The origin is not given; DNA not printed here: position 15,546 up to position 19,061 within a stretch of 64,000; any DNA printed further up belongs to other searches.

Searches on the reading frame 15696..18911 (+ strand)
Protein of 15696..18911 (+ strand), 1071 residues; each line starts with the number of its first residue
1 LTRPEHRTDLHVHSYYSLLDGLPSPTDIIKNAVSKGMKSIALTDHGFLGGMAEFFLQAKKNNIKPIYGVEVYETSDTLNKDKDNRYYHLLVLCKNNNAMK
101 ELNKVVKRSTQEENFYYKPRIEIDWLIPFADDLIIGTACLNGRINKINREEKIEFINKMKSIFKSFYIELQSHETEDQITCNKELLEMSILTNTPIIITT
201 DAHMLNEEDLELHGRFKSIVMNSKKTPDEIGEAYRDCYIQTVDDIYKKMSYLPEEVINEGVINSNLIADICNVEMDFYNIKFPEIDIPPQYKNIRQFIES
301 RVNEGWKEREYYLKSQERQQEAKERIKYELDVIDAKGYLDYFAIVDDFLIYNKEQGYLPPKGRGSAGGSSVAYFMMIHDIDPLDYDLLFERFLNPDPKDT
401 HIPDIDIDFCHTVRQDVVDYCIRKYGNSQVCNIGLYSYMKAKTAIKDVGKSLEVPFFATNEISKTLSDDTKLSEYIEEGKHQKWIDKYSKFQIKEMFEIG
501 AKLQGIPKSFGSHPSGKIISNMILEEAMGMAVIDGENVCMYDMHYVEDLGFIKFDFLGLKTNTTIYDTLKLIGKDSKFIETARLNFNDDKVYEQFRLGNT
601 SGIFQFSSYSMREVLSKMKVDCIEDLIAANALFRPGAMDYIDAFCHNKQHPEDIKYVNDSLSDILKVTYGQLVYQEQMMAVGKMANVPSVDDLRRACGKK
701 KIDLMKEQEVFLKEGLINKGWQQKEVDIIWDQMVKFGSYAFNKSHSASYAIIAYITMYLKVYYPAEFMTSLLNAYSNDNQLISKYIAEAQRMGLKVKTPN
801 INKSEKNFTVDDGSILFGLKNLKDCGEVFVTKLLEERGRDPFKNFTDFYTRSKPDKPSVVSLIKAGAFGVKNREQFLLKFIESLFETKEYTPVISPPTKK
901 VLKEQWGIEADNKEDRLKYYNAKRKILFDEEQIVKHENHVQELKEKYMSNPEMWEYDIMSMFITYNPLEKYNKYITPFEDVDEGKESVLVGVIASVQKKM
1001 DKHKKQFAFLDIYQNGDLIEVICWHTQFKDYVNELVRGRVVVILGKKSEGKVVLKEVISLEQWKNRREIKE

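Call 18: search_protein_families(library=phrogs, proteins=[window:15696-18911:+], max_evalue=0.001)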
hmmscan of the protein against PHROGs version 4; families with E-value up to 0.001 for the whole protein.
window:15696-18911:+ (1071 aa): 9 families
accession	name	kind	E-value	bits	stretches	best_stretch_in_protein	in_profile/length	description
phrog_405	-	DNA, RNA and nucleotide metabolism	1e-269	899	1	9-1062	46-1088/1190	DNA polymerase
phrog_11165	-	DNA, RNA and nucleotide metabolism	8.5e-106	355.8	1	297-839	14-577/782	DNA polymerase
phrog_12219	-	DNA, RNA and nucleotide metabolism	3.5e-86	291.2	1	403-958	2-610/823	DNA polymerase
phrog_7513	-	unknown function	4.8e-58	198.1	1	7-394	11-445/461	-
phrog_21652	-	DNA, RNA and nucleotide metabolism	1.6e-46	159.9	1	365-736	36-445/476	DNA polymerase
phrog_13169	-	DNA, RNA and nucleotide metabolism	1.2e-36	127.6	1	10-394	6-410/463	DNA polymerase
phrog_4335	-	unknown function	1.5e-16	61.7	1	717-830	9-122/421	-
phrog_20695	-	DNA, RNA and nucleotide metabolism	5.3e-16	59.5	1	778-977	35-246/440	DNA binding protein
phrog_11127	-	DNA, RNA and nucleotide metabolism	7.6e-06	27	1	287-393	77-170/171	DNA polymerase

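Call 20: search_dna_similar(query=window:15696-18911:+, collection=phages, mode=protein, max_rows=15)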
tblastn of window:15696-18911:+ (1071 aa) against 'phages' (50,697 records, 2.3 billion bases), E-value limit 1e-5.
Records with a match: 1448; places in all: 1455; records where one place covers at least 80% of the query: 568.
Best place of each record, by identity: <60% 1448.
By first word of the organism name: Pseudomonas 302; Mycobacterium 282; Streptomyces 211; Gordonia 132; Bacillus 99; Bacteriophage 59; Staphylococcus 48; Microbacterium 36; Escherichia 31; Rhodococcus 22; and 57 more.
By host as written in the record: Mycobacterium smegmatis mc2 155 204; Pseudomonas aeruginosa 118; - 117; Pseudomonas aeruginosa PAO1 86; Streptomyces griseus ATCC 10137 81; Gordonia terrae 3612 65; Streptomyces lividans JI 1326 44; Mycobacterium smegmatis mc#155 37; and 239 more.
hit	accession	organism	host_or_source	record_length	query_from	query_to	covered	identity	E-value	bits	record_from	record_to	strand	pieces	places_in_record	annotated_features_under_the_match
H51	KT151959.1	Brevibacillus phage Sundance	Brevibacillus laterosporus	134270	8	1071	99%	34.7%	0e+0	661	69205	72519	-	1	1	putative DNA polymerase III subunit alpha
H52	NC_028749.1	Brevibacillus phage Sundance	Brevibacillus laterosporus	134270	8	1071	99%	34.7%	0e+0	661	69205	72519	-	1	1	DNA polymerase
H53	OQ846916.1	Alicyclobacillus phage KKP_3916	Alicyclobacillus acidoterrestris strain ...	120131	8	1068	99%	33.4%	6e-62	618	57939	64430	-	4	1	hypothetical protein (x6)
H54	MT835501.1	Bacteriophage sp.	human fecal samples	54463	10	1064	99%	32.0%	4e-147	493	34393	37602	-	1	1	record has no annotation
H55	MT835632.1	Bacteriophage sp.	human fecal samples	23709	10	1063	98%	32.0%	9e-154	513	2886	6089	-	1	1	record has no annotation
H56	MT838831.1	Bacteriophage sp.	human fecal samples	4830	10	1048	97%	32.4%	8e-154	502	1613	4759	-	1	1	record has no annotation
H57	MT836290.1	Bacteriophage sp.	human fecal samples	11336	10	1067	99%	31.7%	1e-153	512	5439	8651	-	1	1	record has no annotation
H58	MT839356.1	Bacteriophage sp.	human fecal samples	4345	8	1063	99%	31.3%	2e-163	525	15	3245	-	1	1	record has no annotation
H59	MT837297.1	Bacteriophage sp.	human fecal samples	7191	8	1064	99%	31.3%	2e-150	501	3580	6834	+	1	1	record has no annotation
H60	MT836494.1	Bacteriophage sp.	human fecal samples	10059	10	1064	99%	31.1%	5e-155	516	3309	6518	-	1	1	record has no annotation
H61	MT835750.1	Bacteriophage sp.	human fecal samples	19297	10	1048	97%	31.6%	5e-145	487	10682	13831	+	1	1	record has no annotation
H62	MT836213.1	Bacteriophage sp.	human fecal samples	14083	8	1048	97%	31.5%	7e-156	519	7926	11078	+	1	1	record has no annotation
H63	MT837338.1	Bacteriophage sp.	human fecal samples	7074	8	1031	96%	31.8%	7e-160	528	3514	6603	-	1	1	record has no annotation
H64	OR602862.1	Moorella phage MTATph1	Moorella thermoacetica DSM 103132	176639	10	1057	98%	31.0%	8e-146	489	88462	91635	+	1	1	DNA polymerase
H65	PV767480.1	Rossellomorea phage phiT1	Rossellomorea aquimaris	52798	3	1064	98%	30.8%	1e-73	449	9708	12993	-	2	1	DNA polymerase III subunit alpha (x2) | hypothetical protein (x2)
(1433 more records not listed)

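Call 21: search_dna_similar(query=window:15696-18911:+, collection=plasmids, mode=protein, max_rows=15)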
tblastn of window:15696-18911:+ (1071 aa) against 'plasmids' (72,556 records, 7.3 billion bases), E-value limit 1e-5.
Records with a match: 2339; places in all: 2470; records where one place covers at least 80% of the query: 598.
Best place of each record, by identity: <60% 2339.
By first word of the organism name: Klebsiella 347; Escherichia 230; Burkholderia 152; Acinetobacter 150; Streptomyces 148; Rhizobium 147; Ralstonia 136; Agrobacterium 130; Enterobacter 93; Bacillus 68; and 174 more.
By predicted mobility (MOB-suite, as given by PLSDB): non-mobilizable 1549; conjugative 449; mobilizable 341.
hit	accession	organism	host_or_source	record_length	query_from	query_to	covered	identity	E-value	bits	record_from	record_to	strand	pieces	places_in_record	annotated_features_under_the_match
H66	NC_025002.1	Clostridium botulinum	-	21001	8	1067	99%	32.3%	8e-154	514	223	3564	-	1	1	DNA polymerase III subunit alpha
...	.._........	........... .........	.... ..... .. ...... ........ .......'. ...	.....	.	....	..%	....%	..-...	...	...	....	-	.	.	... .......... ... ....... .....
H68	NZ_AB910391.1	Clostridium botulinum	-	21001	8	1067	99%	32.3%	8e-154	514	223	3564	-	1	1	DNA polymerase III subunit alpha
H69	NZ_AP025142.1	Clostridium botulinum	Homo sapiens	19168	8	1048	97%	32.2%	5e-156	521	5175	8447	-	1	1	DNA polymerase III subunit alpha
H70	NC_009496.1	Clostridium botulinum A str. ATCC 3502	-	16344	8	1056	98%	31.8%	4e-152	509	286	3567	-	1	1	DNA polymerase III subunit alpha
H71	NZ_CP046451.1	Clostridium botulinum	single cell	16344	8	1056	98%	31.8%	4e-152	509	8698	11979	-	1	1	DNA polymerase III subunit alpha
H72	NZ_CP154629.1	Acetoanaerobium noterae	cell culture,Sludge of a digestion ...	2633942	10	1060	98%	31.4%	1e-145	490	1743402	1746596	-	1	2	none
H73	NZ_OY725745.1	Monoglobus pectinilyticus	-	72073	10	1070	99%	31.1%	4e-150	504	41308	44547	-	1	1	DNA polymerase III subunit alpha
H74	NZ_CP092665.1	Leptospira interrogans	Homo sapiens,blood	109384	10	1031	95%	32.3%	8e-147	494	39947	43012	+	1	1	dnaE: DNA polymerase III subunit alpha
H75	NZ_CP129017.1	Halobacillus litoralis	-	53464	7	1049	96%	31.7%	2e-72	471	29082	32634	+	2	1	dnaE: DNA polymerase III subunit alpha | OB-fold nucleic acid binding domain-containing protein | hypothetical protein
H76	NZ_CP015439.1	Anoxybacillus amylolyticus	Microbial isolate,soil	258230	3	1062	99%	30.4%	2e-127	437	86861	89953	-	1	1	dnaE: DNA polymerase III subunit alpha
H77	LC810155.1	bacterium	-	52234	9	1057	97%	30.5%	1e-74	459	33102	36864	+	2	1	hypothetical protein (x3)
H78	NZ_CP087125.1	Sulfurovum mangrovi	Mangrove sediment,mangrove sediment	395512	8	1030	96%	30.7%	9e-138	468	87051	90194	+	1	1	none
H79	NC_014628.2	Paenibacillus polymyxa SC2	-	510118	8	1062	99%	29.6%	8e-135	459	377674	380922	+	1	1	dnaE: DNA polymerase III subunit alpha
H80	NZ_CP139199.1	Paenibacillus polymyxa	mixed culture,soil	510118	8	1062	99%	29.6%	8e-135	459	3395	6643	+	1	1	dnaE: DNA polymerase III subunit alpha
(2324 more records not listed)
